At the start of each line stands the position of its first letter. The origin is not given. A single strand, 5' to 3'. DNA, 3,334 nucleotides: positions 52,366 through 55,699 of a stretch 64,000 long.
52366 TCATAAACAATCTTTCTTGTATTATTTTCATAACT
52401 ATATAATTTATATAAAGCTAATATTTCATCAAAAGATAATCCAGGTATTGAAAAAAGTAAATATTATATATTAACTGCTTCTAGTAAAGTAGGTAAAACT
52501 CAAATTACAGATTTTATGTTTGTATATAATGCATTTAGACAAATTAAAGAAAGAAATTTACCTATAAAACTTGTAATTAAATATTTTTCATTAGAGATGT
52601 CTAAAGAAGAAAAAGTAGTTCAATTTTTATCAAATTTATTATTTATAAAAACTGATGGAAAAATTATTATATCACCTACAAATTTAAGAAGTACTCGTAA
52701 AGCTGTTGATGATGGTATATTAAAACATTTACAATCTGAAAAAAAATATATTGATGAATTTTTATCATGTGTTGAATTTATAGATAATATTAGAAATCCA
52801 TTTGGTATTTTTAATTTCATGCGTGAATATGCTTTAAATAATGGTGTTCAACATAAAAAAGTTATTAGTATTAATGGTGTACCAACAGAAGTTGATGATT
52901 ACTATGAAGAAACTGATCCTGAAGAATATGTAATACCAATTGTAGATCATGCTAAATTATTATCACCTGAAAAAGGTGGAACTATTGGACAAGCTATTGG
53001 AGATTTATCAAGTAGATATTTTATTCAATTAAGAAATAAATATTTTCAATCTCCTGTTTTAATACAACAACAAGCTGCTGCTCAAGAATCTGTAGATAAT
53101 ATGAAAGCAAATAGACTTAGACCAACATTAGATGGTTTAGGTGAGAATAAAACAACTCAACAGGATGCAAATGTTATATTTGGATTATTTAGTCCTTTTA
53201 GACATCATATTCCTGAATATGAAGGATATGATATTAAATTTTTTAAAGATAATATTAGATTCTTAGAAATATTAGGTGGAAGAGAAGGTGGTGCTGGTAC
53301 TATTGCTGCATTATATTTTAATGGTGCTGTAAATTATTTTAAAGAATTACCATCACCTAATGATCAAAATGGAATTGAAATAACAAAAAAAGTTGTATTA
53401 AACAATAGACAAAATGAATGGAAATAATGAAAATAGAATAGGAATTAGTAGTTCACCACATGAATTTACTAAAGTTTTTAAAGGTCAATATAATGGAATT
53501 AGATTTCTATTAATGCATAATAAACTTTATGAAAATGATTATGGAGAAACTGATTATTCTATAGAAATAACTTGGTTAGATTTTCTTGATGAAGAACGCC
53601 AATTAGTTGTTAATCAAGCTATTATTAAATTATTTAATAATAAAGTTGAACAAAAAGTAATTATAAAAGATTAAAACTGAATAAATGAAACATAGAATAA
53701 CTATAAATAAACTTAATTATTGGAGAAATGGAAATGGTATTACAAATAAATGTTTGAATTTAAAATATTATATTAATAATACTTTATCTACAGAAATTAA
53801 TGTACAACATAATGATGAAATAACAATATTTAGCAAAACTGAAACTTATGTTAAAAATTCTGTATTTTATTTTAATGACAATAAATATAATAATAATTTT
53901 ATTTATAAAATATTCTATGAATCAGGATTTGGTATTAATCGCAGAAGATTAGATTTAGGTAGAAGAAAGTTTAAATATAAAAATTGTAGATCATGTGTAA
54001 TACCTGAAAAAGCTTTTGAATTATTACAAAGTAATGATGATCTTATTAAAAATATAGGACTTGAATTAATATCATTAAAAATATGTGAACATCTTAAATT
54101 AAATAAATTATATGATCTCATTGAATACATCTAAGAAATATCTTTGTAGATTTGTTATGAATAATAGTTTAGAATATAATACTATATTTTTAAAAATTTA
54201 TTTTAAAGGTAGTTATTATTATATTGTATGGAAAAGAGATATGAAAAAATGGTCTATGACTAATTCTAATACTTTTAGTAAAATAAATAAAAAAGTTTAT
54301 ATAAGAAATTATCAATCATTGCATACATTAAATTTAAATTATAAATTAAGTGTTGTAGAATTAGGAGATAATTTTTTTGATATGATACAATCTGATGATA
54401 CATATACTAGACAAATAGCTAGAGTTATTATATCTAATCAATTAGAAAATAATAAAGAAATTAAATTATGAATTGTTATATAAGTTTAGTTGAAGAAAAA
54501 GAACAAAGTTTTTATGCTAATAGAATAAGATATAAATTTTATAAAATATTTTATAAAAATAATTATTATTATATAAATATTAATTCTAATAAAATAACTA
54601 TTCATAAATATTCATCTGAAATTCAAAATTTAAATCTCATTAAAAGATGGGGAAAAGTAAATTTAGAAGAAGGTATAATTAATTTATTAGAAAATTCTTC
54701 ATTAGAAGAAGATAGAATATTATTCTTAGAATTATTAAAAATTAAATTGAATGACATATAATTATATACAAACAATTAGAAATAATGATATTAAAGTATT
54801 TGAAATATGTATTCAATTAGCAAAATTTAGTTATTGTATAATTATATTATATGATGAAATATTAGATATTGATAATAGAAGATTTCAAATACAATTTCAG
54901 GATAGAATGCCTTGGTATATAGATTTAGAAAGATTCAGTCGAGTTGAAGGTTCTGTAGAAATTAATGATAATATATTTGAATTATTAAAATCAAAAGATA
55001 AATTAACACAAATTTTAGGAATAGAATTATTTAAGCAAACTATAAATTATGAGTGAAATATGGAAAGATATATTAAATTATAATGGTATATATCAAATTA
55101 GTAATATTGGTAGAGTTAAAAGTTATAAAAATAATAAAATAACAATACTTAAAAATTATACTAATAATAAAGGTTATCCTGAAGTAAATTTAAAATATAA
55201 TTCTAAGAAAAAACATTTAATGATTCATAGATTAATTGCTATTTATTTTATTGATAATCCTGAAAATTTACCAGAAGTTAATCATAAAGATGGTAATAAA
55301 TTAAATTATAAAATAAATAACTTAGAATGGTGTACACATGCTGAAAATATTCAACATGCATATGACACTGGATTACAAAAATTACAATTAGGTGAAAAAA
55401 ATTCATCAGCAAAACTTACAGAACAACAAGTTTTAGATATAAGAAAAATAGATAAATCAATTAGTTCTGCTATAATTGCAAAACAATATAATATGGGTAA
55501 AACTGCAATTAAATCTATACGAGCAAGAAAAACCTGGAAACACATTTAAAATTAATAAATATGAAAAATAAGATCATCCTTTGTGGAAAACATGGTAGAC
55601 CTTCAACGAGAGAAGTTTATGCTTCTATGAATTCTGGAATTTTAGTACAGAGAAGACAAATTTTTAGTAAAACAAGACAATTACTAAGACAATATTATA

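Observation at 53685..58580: Second array of the same small-protein family on the plus strand (array B), interleaved with an HNH nuclease and an ATP-grasp gene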

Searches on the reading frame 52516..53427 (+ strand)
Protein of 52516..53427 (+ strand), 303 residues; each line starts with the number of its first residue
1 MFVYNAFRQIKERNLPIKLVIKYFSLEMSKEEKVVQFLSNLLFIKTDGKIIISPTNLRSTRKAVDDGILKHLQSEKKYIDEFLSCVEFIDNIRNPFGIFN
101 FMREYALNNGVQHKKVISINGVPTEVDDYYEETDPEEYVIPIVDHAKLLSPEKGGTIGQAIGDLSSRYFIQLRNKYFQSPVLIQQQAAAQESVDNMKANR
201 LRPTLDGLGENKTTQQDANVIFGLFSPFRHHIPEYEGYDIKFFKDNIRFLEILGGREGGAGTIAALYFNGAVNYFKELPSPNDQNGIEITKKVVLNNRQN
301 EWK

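Call 70: search_protein_families(library=phrogs, proteins=[window:52516-53427:+], max_evalue=0.001)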
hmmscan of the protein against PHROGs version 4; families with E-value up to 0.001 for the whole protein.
window:52516-53427:+ (303 aa): 2 families
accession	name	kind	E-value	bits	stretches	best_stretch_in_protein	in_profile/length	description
phrog_19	-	DNA, RNA and nucleotide metabolism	1.5e-08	35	1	22-286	385-588/621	DnaB-like replicative helicase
phrog_15558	-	unknown function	4.2e-08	33.7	1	84-229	197-344/403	-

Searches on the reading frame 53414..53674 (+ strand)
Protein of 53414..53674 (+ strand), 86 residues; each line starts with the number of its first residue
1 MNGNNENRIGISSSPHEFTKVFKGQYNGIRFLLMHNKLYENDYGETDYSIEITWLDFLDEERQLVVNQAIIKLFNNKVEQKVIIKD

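Call 7: search_protein_families(library=phrogs, proteins=[window:53414-53674:+], max_evalue=1)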
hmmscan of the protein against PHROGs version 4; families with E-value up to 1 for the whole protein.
window:53414-53674:+ (86 aa): 1 family
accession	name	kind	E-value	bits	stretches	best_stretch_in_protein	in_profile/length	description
phrog_10080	-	unknown function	0.00037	20.2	1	2-51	542-589/667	-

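Call 100: search_protein_families(library=ncbifam, proteins=[window:53414-53674:+], max_evalue=0.01)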
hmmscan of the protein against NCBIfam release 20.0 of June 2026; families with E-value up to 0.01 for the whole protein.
window:53414-53674:+ (86 aa): 0 families

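Call 101: search_protein_families(library=pfam, proteins=[window:53414-53674:+], max_evalue=0.01)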
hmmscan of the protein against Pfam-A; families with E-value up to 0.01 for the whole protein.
window:53414-53674:+ (86 aa): 0 families

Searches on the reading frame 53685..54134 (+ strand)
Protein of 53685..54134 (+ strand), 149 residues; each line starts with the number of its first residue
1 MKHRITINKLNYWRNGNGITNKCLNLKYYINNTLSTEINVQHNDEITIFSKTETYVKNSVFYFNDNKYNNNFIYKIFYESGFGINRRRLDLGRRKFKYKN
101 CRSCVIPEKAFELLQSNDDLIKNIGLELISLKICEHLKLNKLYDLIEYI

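Call 7: search_protein_families(library=phrogs, proteins=[window:53685-54134:+], max_evalue=1)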
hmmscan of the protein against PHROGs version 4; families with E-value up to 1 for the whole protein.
window:53685-54134:+ (149 aa): 3 families
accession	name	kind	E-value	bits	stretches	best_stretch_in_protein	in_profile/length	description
phrog_20863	-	unknown function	0.019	16.1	1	106-143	10-48/62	-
phrog_14988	-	other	0.039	14.7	1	5-83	162-227/272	peptidase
phrog_24180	-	unknown function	0.71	11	0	24-59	51-86/122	-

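Call 12: search_protein_families(library=pfam, alignment_id=A1, max_evalue=10)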
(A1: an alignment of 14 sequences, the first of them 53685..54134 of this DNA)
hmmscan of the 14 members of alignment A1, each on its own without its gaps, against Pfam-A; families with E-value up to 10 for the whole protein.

A. member 1, window:53685-54134:+ (149 aa): 0 families

B. families by the number of members that match (of 14 scanned): 4 families
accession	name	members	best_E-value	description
PF23898.1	Crass_capsid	1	3.8e-05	Crassvirus major capsid protein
PF25297.1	DUF7878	1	0.0041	Domain of unknown function (DUF7878)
PF12746.13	GNAT_acetyltran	1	0.04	GNAT acetyltransferase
PF12447.13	DUF3683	1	0.06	Protein of unknown function (DUF3683)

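Call 26: find_homologous_proteins(query=A1, max_evalue=1)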
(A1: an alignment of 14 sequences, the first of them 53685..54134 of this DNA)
Query A1 (14 sequences) (149 aa, profile of the alignment): 7 proteins with E <= 1 among 1884 candidates.
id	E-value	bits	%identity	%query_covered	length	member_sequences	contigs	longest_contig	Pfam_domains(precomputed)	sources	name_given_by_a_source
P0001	2.1e-15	75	100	100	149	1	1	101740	-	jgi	-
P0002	2.1e-13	69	29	14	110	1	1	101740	-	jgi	-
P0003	5.7e-13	67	-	-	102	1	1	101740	-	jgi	-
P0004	2.5e-10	59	-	-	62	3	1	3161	-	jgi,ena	-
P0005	3.2e-10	58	81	100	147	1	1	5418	-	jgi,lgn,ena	-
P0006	2.9e-6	46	-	-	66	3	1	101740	-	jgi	-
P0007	3.2e-2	33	-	-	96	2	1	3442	-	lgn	-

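Call 28: find_encoding_contigs(protein=P0001, flank=10000, max_places=3)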
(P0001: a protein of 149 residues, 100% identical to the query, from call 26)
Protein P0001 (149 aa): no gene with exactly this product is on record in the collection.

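Call 29: find_encoding_contigs(protein=P0005, flank=10000, max_places=3)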
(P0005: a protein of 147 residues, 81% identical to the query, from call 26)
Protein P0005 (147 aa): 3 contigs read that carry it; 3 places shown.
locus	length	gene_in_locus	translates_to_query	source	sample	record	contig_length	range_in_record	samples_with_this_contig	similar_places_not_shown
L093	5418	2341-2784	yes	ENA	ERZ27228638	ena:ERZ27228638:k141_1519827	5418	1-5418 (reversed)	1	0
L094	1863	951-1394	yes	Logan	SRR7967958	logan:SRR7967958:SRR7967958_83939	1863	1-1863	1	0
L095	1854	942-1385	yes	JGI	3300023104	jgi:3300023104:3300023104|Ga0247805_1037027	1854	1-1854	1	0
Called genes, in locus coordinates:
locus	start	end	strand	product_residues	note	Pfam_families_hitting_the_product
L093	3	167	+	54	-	?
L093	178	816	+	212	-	-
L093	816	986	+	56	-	-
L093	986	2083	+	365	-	PF03796:DnaB_C (weak)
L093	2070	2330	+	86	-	-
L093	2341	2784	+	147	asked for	-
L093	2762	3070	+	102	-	-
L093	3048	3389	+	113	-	-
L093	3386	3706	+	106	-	-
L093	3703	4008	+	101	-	-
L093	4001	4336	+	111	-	-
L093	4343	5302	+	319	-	-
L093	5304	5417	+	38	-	?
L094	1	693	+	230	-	?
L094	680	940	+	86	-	-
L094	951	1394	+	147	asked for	-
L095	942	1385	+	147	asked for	-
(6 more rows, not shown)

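Call 45: search_solved_structures(query=A1, max_evalue=10, show_alignments=3)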
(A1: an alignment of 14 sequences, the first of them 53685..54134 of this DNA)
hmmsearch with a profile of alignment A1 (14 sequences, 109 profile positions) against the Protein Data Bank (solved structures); distinct sequences matched with E-value up to 10: 6.
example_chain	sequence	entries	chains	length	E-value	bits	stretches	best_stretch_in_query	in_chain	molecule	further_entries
2rbg_A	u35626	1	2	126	0.047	17.4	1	40-103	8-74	Putative uncharacterized protein ST0493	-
7nhn_0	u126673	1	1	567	0.13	16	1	11-54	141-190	Lmo0919 protein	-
1pqs_A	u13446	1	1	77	0.24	15.1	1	49-103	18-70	Cell division control protein 24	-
1tz1_A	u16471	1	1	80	0.28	15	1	49-103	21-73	Cell division control protein 24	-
3i44_A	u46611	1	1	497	0.86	13.4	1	68-93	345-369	Aldehyde dehydrogenase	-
9s1t_A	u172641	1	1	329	1.9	12.2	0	11-103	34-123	De novo designed helical barrel - 6H5L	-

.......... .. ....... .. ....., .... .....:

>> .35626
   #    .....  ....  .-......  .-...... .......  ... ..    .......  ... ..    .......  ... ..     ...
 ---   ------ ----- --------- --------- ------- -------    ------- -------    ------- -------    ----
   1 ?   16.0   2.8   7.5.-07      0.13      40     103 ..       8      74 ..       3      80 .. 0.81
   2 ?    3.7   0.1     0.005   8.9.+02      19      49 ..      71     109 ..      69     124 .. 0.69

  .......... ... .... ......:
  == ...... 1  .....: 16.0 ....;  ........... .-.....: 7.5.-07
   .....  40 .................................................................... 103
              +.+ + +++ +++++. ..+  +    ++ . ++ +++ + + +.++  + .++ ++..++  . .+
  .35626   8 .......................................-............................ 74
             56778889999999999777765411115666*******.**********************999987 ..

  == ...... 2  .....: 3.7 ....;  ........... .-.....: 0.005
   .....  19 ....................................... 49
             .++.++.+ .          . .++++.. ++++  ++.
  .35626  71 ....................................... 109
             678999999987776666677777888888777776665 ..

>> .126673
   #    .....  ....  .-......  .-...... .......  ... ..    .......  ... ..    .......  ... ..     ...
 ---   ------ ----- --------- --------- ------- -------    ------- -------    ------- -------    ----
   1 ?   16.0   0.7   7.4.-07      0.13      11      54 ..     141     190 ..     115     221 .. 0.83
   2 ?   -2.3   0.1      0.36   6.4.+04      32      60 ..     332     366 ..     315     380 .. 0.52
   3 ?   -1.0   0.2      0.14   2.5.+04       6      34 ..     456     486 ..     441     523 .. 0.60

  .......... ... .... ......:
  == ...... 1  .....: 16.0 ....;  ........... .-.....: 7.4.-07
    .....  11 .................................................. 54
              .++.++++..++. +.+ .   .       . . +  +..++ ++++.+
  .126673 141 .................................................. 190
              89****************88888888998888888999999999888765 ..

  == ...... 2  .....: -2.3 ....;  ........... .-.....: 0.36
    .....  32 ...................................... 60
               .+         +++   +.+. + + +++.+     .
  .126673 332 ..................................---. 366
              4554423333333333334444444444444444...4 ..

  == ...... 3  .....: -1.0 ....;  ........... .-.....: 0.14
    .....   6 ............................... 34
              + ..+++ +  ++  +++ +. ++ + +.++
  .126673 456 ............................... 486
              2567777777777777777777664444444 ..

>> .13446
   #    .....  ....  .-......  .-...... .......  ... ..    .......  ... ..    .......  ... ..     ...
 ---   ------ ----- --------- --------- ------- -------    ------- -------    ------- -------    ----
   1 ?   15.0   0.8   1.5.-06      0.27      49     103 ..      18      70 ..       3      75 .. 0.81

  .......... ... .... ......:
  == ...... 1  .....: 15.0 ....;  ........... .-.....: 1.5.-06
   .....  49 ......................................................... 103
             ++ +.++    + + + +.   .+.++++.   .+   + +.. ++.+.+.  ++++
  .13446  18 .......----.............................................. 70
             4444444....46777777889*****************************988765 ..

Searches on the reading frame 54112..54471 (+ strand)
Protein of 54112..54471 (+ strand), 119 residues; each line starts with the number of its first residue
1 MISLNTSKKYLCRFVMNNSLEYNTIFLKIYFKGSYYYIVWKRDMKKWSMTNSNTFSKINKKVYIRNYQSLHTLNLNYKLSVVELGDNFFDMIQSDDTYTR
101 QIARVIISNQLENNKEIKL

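Call 7: search_protein_families(library=phrogs, proteins=[window:54112-54471:+], max_evalue=1)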
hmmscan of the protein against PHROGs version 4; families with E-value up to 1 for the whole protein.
window:54112-54471:+ (119 aa): 2 families
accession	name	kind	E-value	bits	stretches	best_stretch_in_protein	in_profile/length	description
phrog_27099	-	unknown function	0.1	14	1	54-113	38-95/96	-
phrog_31588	-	unknown function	0.11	13.8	1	6-53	56-100/120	-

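Call 61: search_dna_similar(query=window:54112-54471:+, collection=phages, mode=protein, max_evalue=1, max_rows=15)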
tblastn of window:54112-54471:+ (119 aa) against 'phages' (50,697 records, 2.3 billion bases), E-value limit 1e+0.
No match.

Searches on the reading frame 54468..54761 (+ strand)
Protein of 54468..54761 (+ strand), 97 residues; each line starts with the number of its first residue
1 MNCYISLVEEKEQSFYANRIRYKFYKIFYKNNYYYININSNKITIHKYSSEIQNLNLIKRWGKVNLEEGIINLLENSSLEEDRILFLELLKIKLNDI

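Call 7: search_protein_families(library=phrogs, proteins=[window:54468-54761:+], max_evalue=1)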
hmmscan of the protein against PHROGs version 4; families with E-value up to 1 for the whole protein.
window:54468-54761:+ (97 aa): 1 family
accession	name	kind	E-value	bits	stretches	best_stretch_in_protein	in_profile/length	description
phrog_38772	-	unknown function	0.37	11.4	1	23-64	82-121/265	-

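Call 38: predict_structure(alignment_id=A2)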
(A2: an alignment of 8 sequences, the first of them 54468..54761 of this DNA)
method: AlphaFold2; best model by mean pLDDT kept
length: 97 residues; sequences in the alignment: 8
mean_pLDDT: 65.3   pTM: 0.53
mean pLDDT of the five models: 65.3, 65.1, 63.6, 63.3, 57.3
residues with pLDDT >= 90: 0; 70-90: 45; 50-70: 39; < 50: 13
segments of 3 or more residues with pLDDT < 50: 12-20
pLDDT, mean of each block of 10 residues (from residue 1): 59 43 69 72 68 51 70 74 80 69
secondary structure, 60 per line:
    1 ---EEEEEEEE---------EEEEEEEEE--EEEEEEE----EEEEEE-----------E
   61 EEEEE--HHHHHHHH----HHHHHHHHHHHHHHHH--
elements in order: E4-11 E21-29 E32-38 E43-48 E60-65 H68-75 H80-95

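Call 54: fold_search(model_id=the predicted structure, library=viral)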
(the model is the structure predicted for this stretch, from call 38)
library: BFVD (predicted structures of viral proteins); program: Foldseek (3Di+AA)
matches with E <= 10: 1066; with E <= 0.001: 0
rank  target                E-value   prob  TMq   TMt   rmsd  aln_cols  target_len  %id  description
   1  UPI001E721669         2.3e-01  0.84  0.36  0.47   4.8        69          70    6  (no name look-up for this kind of identifier)
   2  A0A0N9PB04            2.6e-01  0.30  0.28  0.30   8.3        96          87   10  Uncharacterized protein [Acidianus bottle-shaped virus 3 strain ABV3]
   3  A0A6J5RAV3            2.9e-01  0.51  0.34  0.27   9.1        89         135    8  Uncharacterized protein [uncultured Caudovirales phage]
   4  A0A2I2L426            3.3e-01  0.85  0.33  0.43   8.7        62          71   11  Uncharacterized protein [Orpheovirus IHUMI-LCC2]
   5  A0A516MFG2            3.6e-01  0.75  0.34  0.22   5.0        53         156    8  (no name in the UniProt tables at hand)
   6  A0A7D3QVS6            3.6e-01  0.57  0.38  0.28   9.9        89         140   13  Uncharacterized protein [Fadolivirus FV1/VV64]
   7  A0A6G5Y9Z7            3.6e-01  0.41  0.32  0.07  13.5        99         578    3  (no name in the UniProt tables at hand)
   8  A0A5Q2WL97            3.6e-01  0.18  0.23  0.13  11.9        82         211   12  Uncharacterized protein [Microbacterium phage Wesak]
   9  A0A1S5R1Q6            3.6e-01  0.13  0.19  0.18   9.5        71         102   14  Uncharacterized protein [Pseudomonas phage phiPMW]
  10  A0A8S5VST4            4.1e-01  0.47  0.34  0.29   5.4        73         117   11  (no name in the UniProt tables at hand)
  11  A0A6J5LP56            4.3e-01  0.57  0.41  0.16   5.4        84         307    8  Uncharacterized protein [uncultured Caudovirales phage]
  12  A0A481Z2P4            4.3e-01  0.30  0.28  0.11   9.1        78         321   18  F-box-like protein [Pithovirus LCPAC101]
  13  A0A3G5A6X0            4.3e-01  0.25  0.24  0.12  10.1        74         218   11  Uncharacterized protein [Hyperionvirus sp.]
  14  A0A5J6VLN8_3          4.3e-01  0.18  0.33  0.04  11.4       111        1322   15  WD domain protein [Megaviridae environmental sample]
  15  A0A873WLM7            4.3e-01  0.14  0.18  0.04   9.6        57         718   12  (no name in the UniProt tables at hand)
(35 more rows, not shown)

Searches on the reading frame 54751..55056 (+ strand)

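Call 7: search_protein_families(library=phrogs, proteins=[window:54751-55056:+], max_evalue=1)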
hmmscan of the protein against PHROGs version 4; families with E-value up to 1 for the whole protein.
window:54751-55056:+ (101 aa): 1 family
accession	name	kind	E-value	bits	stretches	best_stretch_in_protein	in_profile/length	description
phrog_20350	-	unknown function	0.26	12.5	1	4-61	3-56/85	-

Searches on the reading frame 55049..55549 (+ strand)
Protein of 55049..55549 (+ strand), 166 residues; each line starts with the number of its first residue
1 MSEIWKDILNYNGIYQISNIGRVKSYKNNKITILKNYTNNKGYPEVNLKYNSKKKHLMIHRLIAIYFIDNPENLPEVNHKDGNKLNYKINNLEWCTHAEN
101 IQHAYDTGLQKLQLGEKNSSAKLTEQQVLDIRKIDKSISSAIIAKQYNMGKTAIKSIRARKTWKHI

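Call 7: search_protein_families(library=phrogs, proteins=[window:55049-55549:+], max_evalue=1)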
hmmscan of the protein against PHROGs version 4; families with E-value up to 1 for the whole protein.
window:55049-55549:+ (166 aa): 18 families
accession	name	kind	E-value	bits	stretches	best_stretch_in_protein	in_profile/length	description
phrog_59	-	DNA, RNA and nucleotide metabolism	1.5e-51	177.1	1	1-166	136-275/423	HNH endonuclease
phrog_959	-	DNA, RNA and nucleotide metabolism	2.7e-34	118.9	1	1-127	4-129/138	HNH endonuclease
phrog_1492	-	DNA, RNA and nucleotide metabolism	5.6e-25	89.3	1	1-109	43-164/414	HNH endonuclease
phrog_37683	-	unknown function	1e-20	75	1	15-165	121-270/279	-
phrog_99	-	DNA, RNA and nucleotide metabolism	1.7e-11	45.4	1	3-103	112-204/383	HNH endonuclease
phrog_17657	-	DNA, RNA and nucleotide metabolism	5.5e-10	40.3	1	13-95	78-165/168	HNH endonuclease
phrog_826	-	DNA, RNA and nucleotide metabolism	1.1e-07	32.7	1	36-104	90-158/281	HNH endonuclease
phrog_7545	-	DNA, RNA and nucleotide metabolism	0.00018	22.7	1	37-99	62-128/160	HNH endonuclease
phrog_21800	-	unknown function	0.00066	20.6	1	3-24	2-23/63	-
phrog_4578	-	DNA, RNA and nucleotide metabolism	0.0011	19.9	1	76-102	31-57/130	HNH endonuclease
phrog_20467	-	DNA, RNA and nucleotide metabolism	0.0013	19.6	1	119-166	59-107/112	HNH endonuclease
phrog_30377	-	DNA, RNA and nucleotide metabolism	0.0033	18.6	1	58-106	11-57/82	HNH endonuclease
phrog_6156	-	DNA, RNA and nucleotide metabolism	0.0053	17.1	1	107-165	170-229/261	endonuclease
phrog_14913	-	DNA, RNA and nucleotide metabolism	0.01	16.9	1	57-101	40-85/149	HNH endonuclease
phrog_15471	-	DNA, RNA and nucleotide metabolism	0.012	16.5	1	38-115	13-81/183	HNH endonuclease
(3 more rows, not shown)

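Call 101: search_protein_families(library=pfam, proteins=[window:55049-55549:+], max_evalue=0.01)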
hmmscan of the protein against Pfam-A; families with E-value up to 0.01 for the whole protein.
window:55049-55549:+ (166 aa): 3 families
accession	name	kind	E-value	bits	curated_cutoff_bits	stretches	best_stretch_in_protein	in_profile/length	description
PF07463.16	NUMOD4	-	9.3e-12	45.4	23.4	1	3-48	1-48/49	NUMOD4 motif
PF13392.12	HNH_3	-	4.4e-07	29.9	24.8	1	59-100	3-44/46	HNH endonuclease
PF19233.4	DUF5886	-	0.00011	22.9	36.5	1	66-139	6-77/135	Family of unknown function (DUF5886)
